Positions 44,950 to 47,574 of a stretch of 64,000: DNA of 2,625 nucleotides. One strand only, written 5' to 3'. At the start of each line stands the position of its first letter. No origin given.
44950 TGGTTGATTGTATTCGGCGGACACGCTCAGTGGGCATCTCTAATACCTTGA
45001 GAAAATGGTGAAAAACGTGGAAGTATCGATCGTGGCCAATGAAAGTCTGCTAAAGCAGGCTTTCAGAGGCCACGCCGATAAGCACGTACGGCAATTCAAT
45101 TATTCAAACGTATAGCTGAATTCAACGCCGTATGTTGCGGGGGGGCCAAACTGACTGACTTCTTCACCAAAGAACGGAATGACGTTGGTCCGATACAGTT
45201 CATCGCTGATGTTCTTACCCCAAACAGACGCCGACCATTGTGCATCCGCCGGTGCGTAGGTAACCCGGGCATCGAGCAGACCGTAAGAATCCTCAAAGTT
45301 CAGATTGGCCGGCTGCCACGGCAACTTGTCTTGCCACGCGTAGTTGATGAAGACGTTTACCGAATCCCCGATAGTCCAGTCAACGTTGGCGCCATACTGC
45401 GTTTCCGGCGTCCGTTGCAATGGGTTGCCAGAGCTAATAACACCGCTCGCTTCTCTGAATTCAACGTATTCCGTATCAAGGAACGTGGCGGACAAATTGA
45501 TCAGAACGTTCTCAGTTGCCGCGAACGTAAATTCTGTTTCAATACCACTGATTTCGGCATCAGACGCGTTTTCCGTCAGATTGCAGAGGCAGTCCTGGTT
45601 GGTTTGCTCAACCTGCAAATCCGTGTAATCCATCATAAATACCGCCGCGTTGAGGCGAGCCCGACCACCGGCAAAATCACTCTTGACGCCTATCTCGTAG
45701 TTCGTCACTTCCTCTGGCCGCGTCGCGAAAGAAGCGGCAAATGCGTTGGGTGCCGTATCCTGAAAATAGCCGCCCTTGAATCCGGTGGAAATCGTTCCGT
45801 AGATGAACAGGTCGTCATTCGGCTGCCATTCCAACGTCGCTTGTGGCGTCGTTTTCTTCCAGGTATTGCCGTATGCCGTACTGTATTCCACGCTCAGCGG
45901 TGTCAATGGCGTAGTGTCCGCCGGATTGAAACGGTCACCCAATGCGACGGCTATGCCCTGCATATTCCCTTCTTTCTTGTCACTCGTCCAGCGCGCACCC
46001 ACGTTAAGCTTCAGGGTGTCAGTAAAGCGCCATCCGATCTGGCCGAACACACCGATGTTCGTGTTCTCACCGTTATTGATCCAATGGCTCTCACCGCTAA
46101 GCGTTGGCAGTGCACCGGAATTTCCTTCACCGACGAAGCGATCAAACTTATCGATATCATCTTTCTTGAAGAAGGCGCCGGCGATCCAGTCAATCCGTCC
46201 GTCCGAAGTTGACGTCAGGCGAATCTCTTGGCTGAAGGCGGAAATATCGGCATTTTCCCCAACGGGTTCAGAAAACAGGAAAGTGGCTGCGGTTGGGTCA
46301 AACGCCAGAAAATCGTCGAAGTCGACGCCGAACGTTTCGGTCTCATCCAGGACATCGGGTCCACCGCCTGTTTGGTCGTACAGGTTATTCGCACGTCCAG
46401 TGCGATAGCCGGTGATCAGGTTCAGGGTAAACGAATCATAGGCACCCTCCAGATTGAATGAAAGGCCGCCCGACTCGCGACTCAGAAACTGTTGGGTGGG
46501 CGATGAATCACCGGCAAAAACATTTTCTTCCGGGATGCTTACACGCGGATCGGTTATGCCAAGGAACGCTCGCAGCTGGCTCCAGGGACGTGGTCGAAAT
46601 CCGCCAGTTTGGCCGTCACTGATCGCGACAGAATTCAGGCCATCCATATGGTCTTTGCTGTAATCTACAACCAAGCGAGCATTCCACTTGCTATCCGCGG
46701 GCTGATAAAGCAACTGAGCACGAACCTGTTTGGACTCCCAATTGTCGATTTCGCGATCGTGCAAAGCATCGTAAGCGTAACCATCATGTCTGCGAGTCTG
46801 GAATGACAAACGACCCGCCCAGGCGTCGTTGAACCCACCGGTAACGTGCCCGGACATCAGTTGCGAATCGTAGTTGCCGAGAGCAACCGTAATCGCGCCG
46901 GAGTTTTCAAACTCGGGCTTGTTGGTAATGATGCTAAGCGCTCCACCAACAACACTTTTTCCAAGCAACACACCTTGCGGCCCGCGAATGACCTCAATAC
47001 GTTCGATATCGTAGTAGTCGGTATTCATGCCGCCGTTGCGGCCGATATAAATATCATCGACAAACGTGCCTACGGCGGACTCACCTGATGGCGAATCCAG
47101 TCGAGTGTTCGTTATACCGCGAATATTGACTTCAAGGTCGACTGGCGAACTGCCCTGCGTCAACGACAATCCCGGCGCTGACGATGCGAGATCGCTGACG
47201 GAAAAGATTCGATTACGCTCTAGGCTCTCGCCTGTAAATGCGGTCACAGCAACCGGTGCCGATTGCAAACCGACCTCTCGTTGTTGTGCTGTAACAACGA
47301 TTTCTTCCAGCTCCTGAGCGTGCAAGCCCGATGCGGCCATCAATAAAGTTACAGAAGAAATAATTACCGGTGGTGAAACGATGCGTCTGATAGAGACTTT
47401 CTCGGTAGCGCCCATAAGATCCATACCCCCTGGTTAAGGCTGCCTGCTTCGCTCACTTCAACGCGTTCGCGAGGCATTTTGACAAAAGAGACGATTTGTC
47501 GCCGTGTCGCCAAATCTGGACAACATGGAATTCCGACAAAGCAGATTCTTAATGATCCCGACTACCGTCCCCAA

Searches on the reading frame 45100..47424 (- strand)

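Call 14: search_protein_families(library=pfam, proteins=[window:45100-47424:-], max_evalue=0.00001)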
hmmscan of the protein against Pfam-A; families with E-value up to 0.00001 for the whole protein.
window:45100-47424:- (774 aa): 2 families
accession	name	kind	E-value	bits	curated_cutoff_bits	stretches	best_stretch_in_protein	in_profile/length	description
PF00593.30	TonB_dep_Rec_b-barrel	-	8.2e-41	141.7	27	1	305-739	46-436/436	TonB dependent receptor-like, beta-barrel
PF07715.20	Plug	-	2.8e-15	57.2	23.9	1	54-162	3-107/107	TonB-dependent Receptor Plug Domain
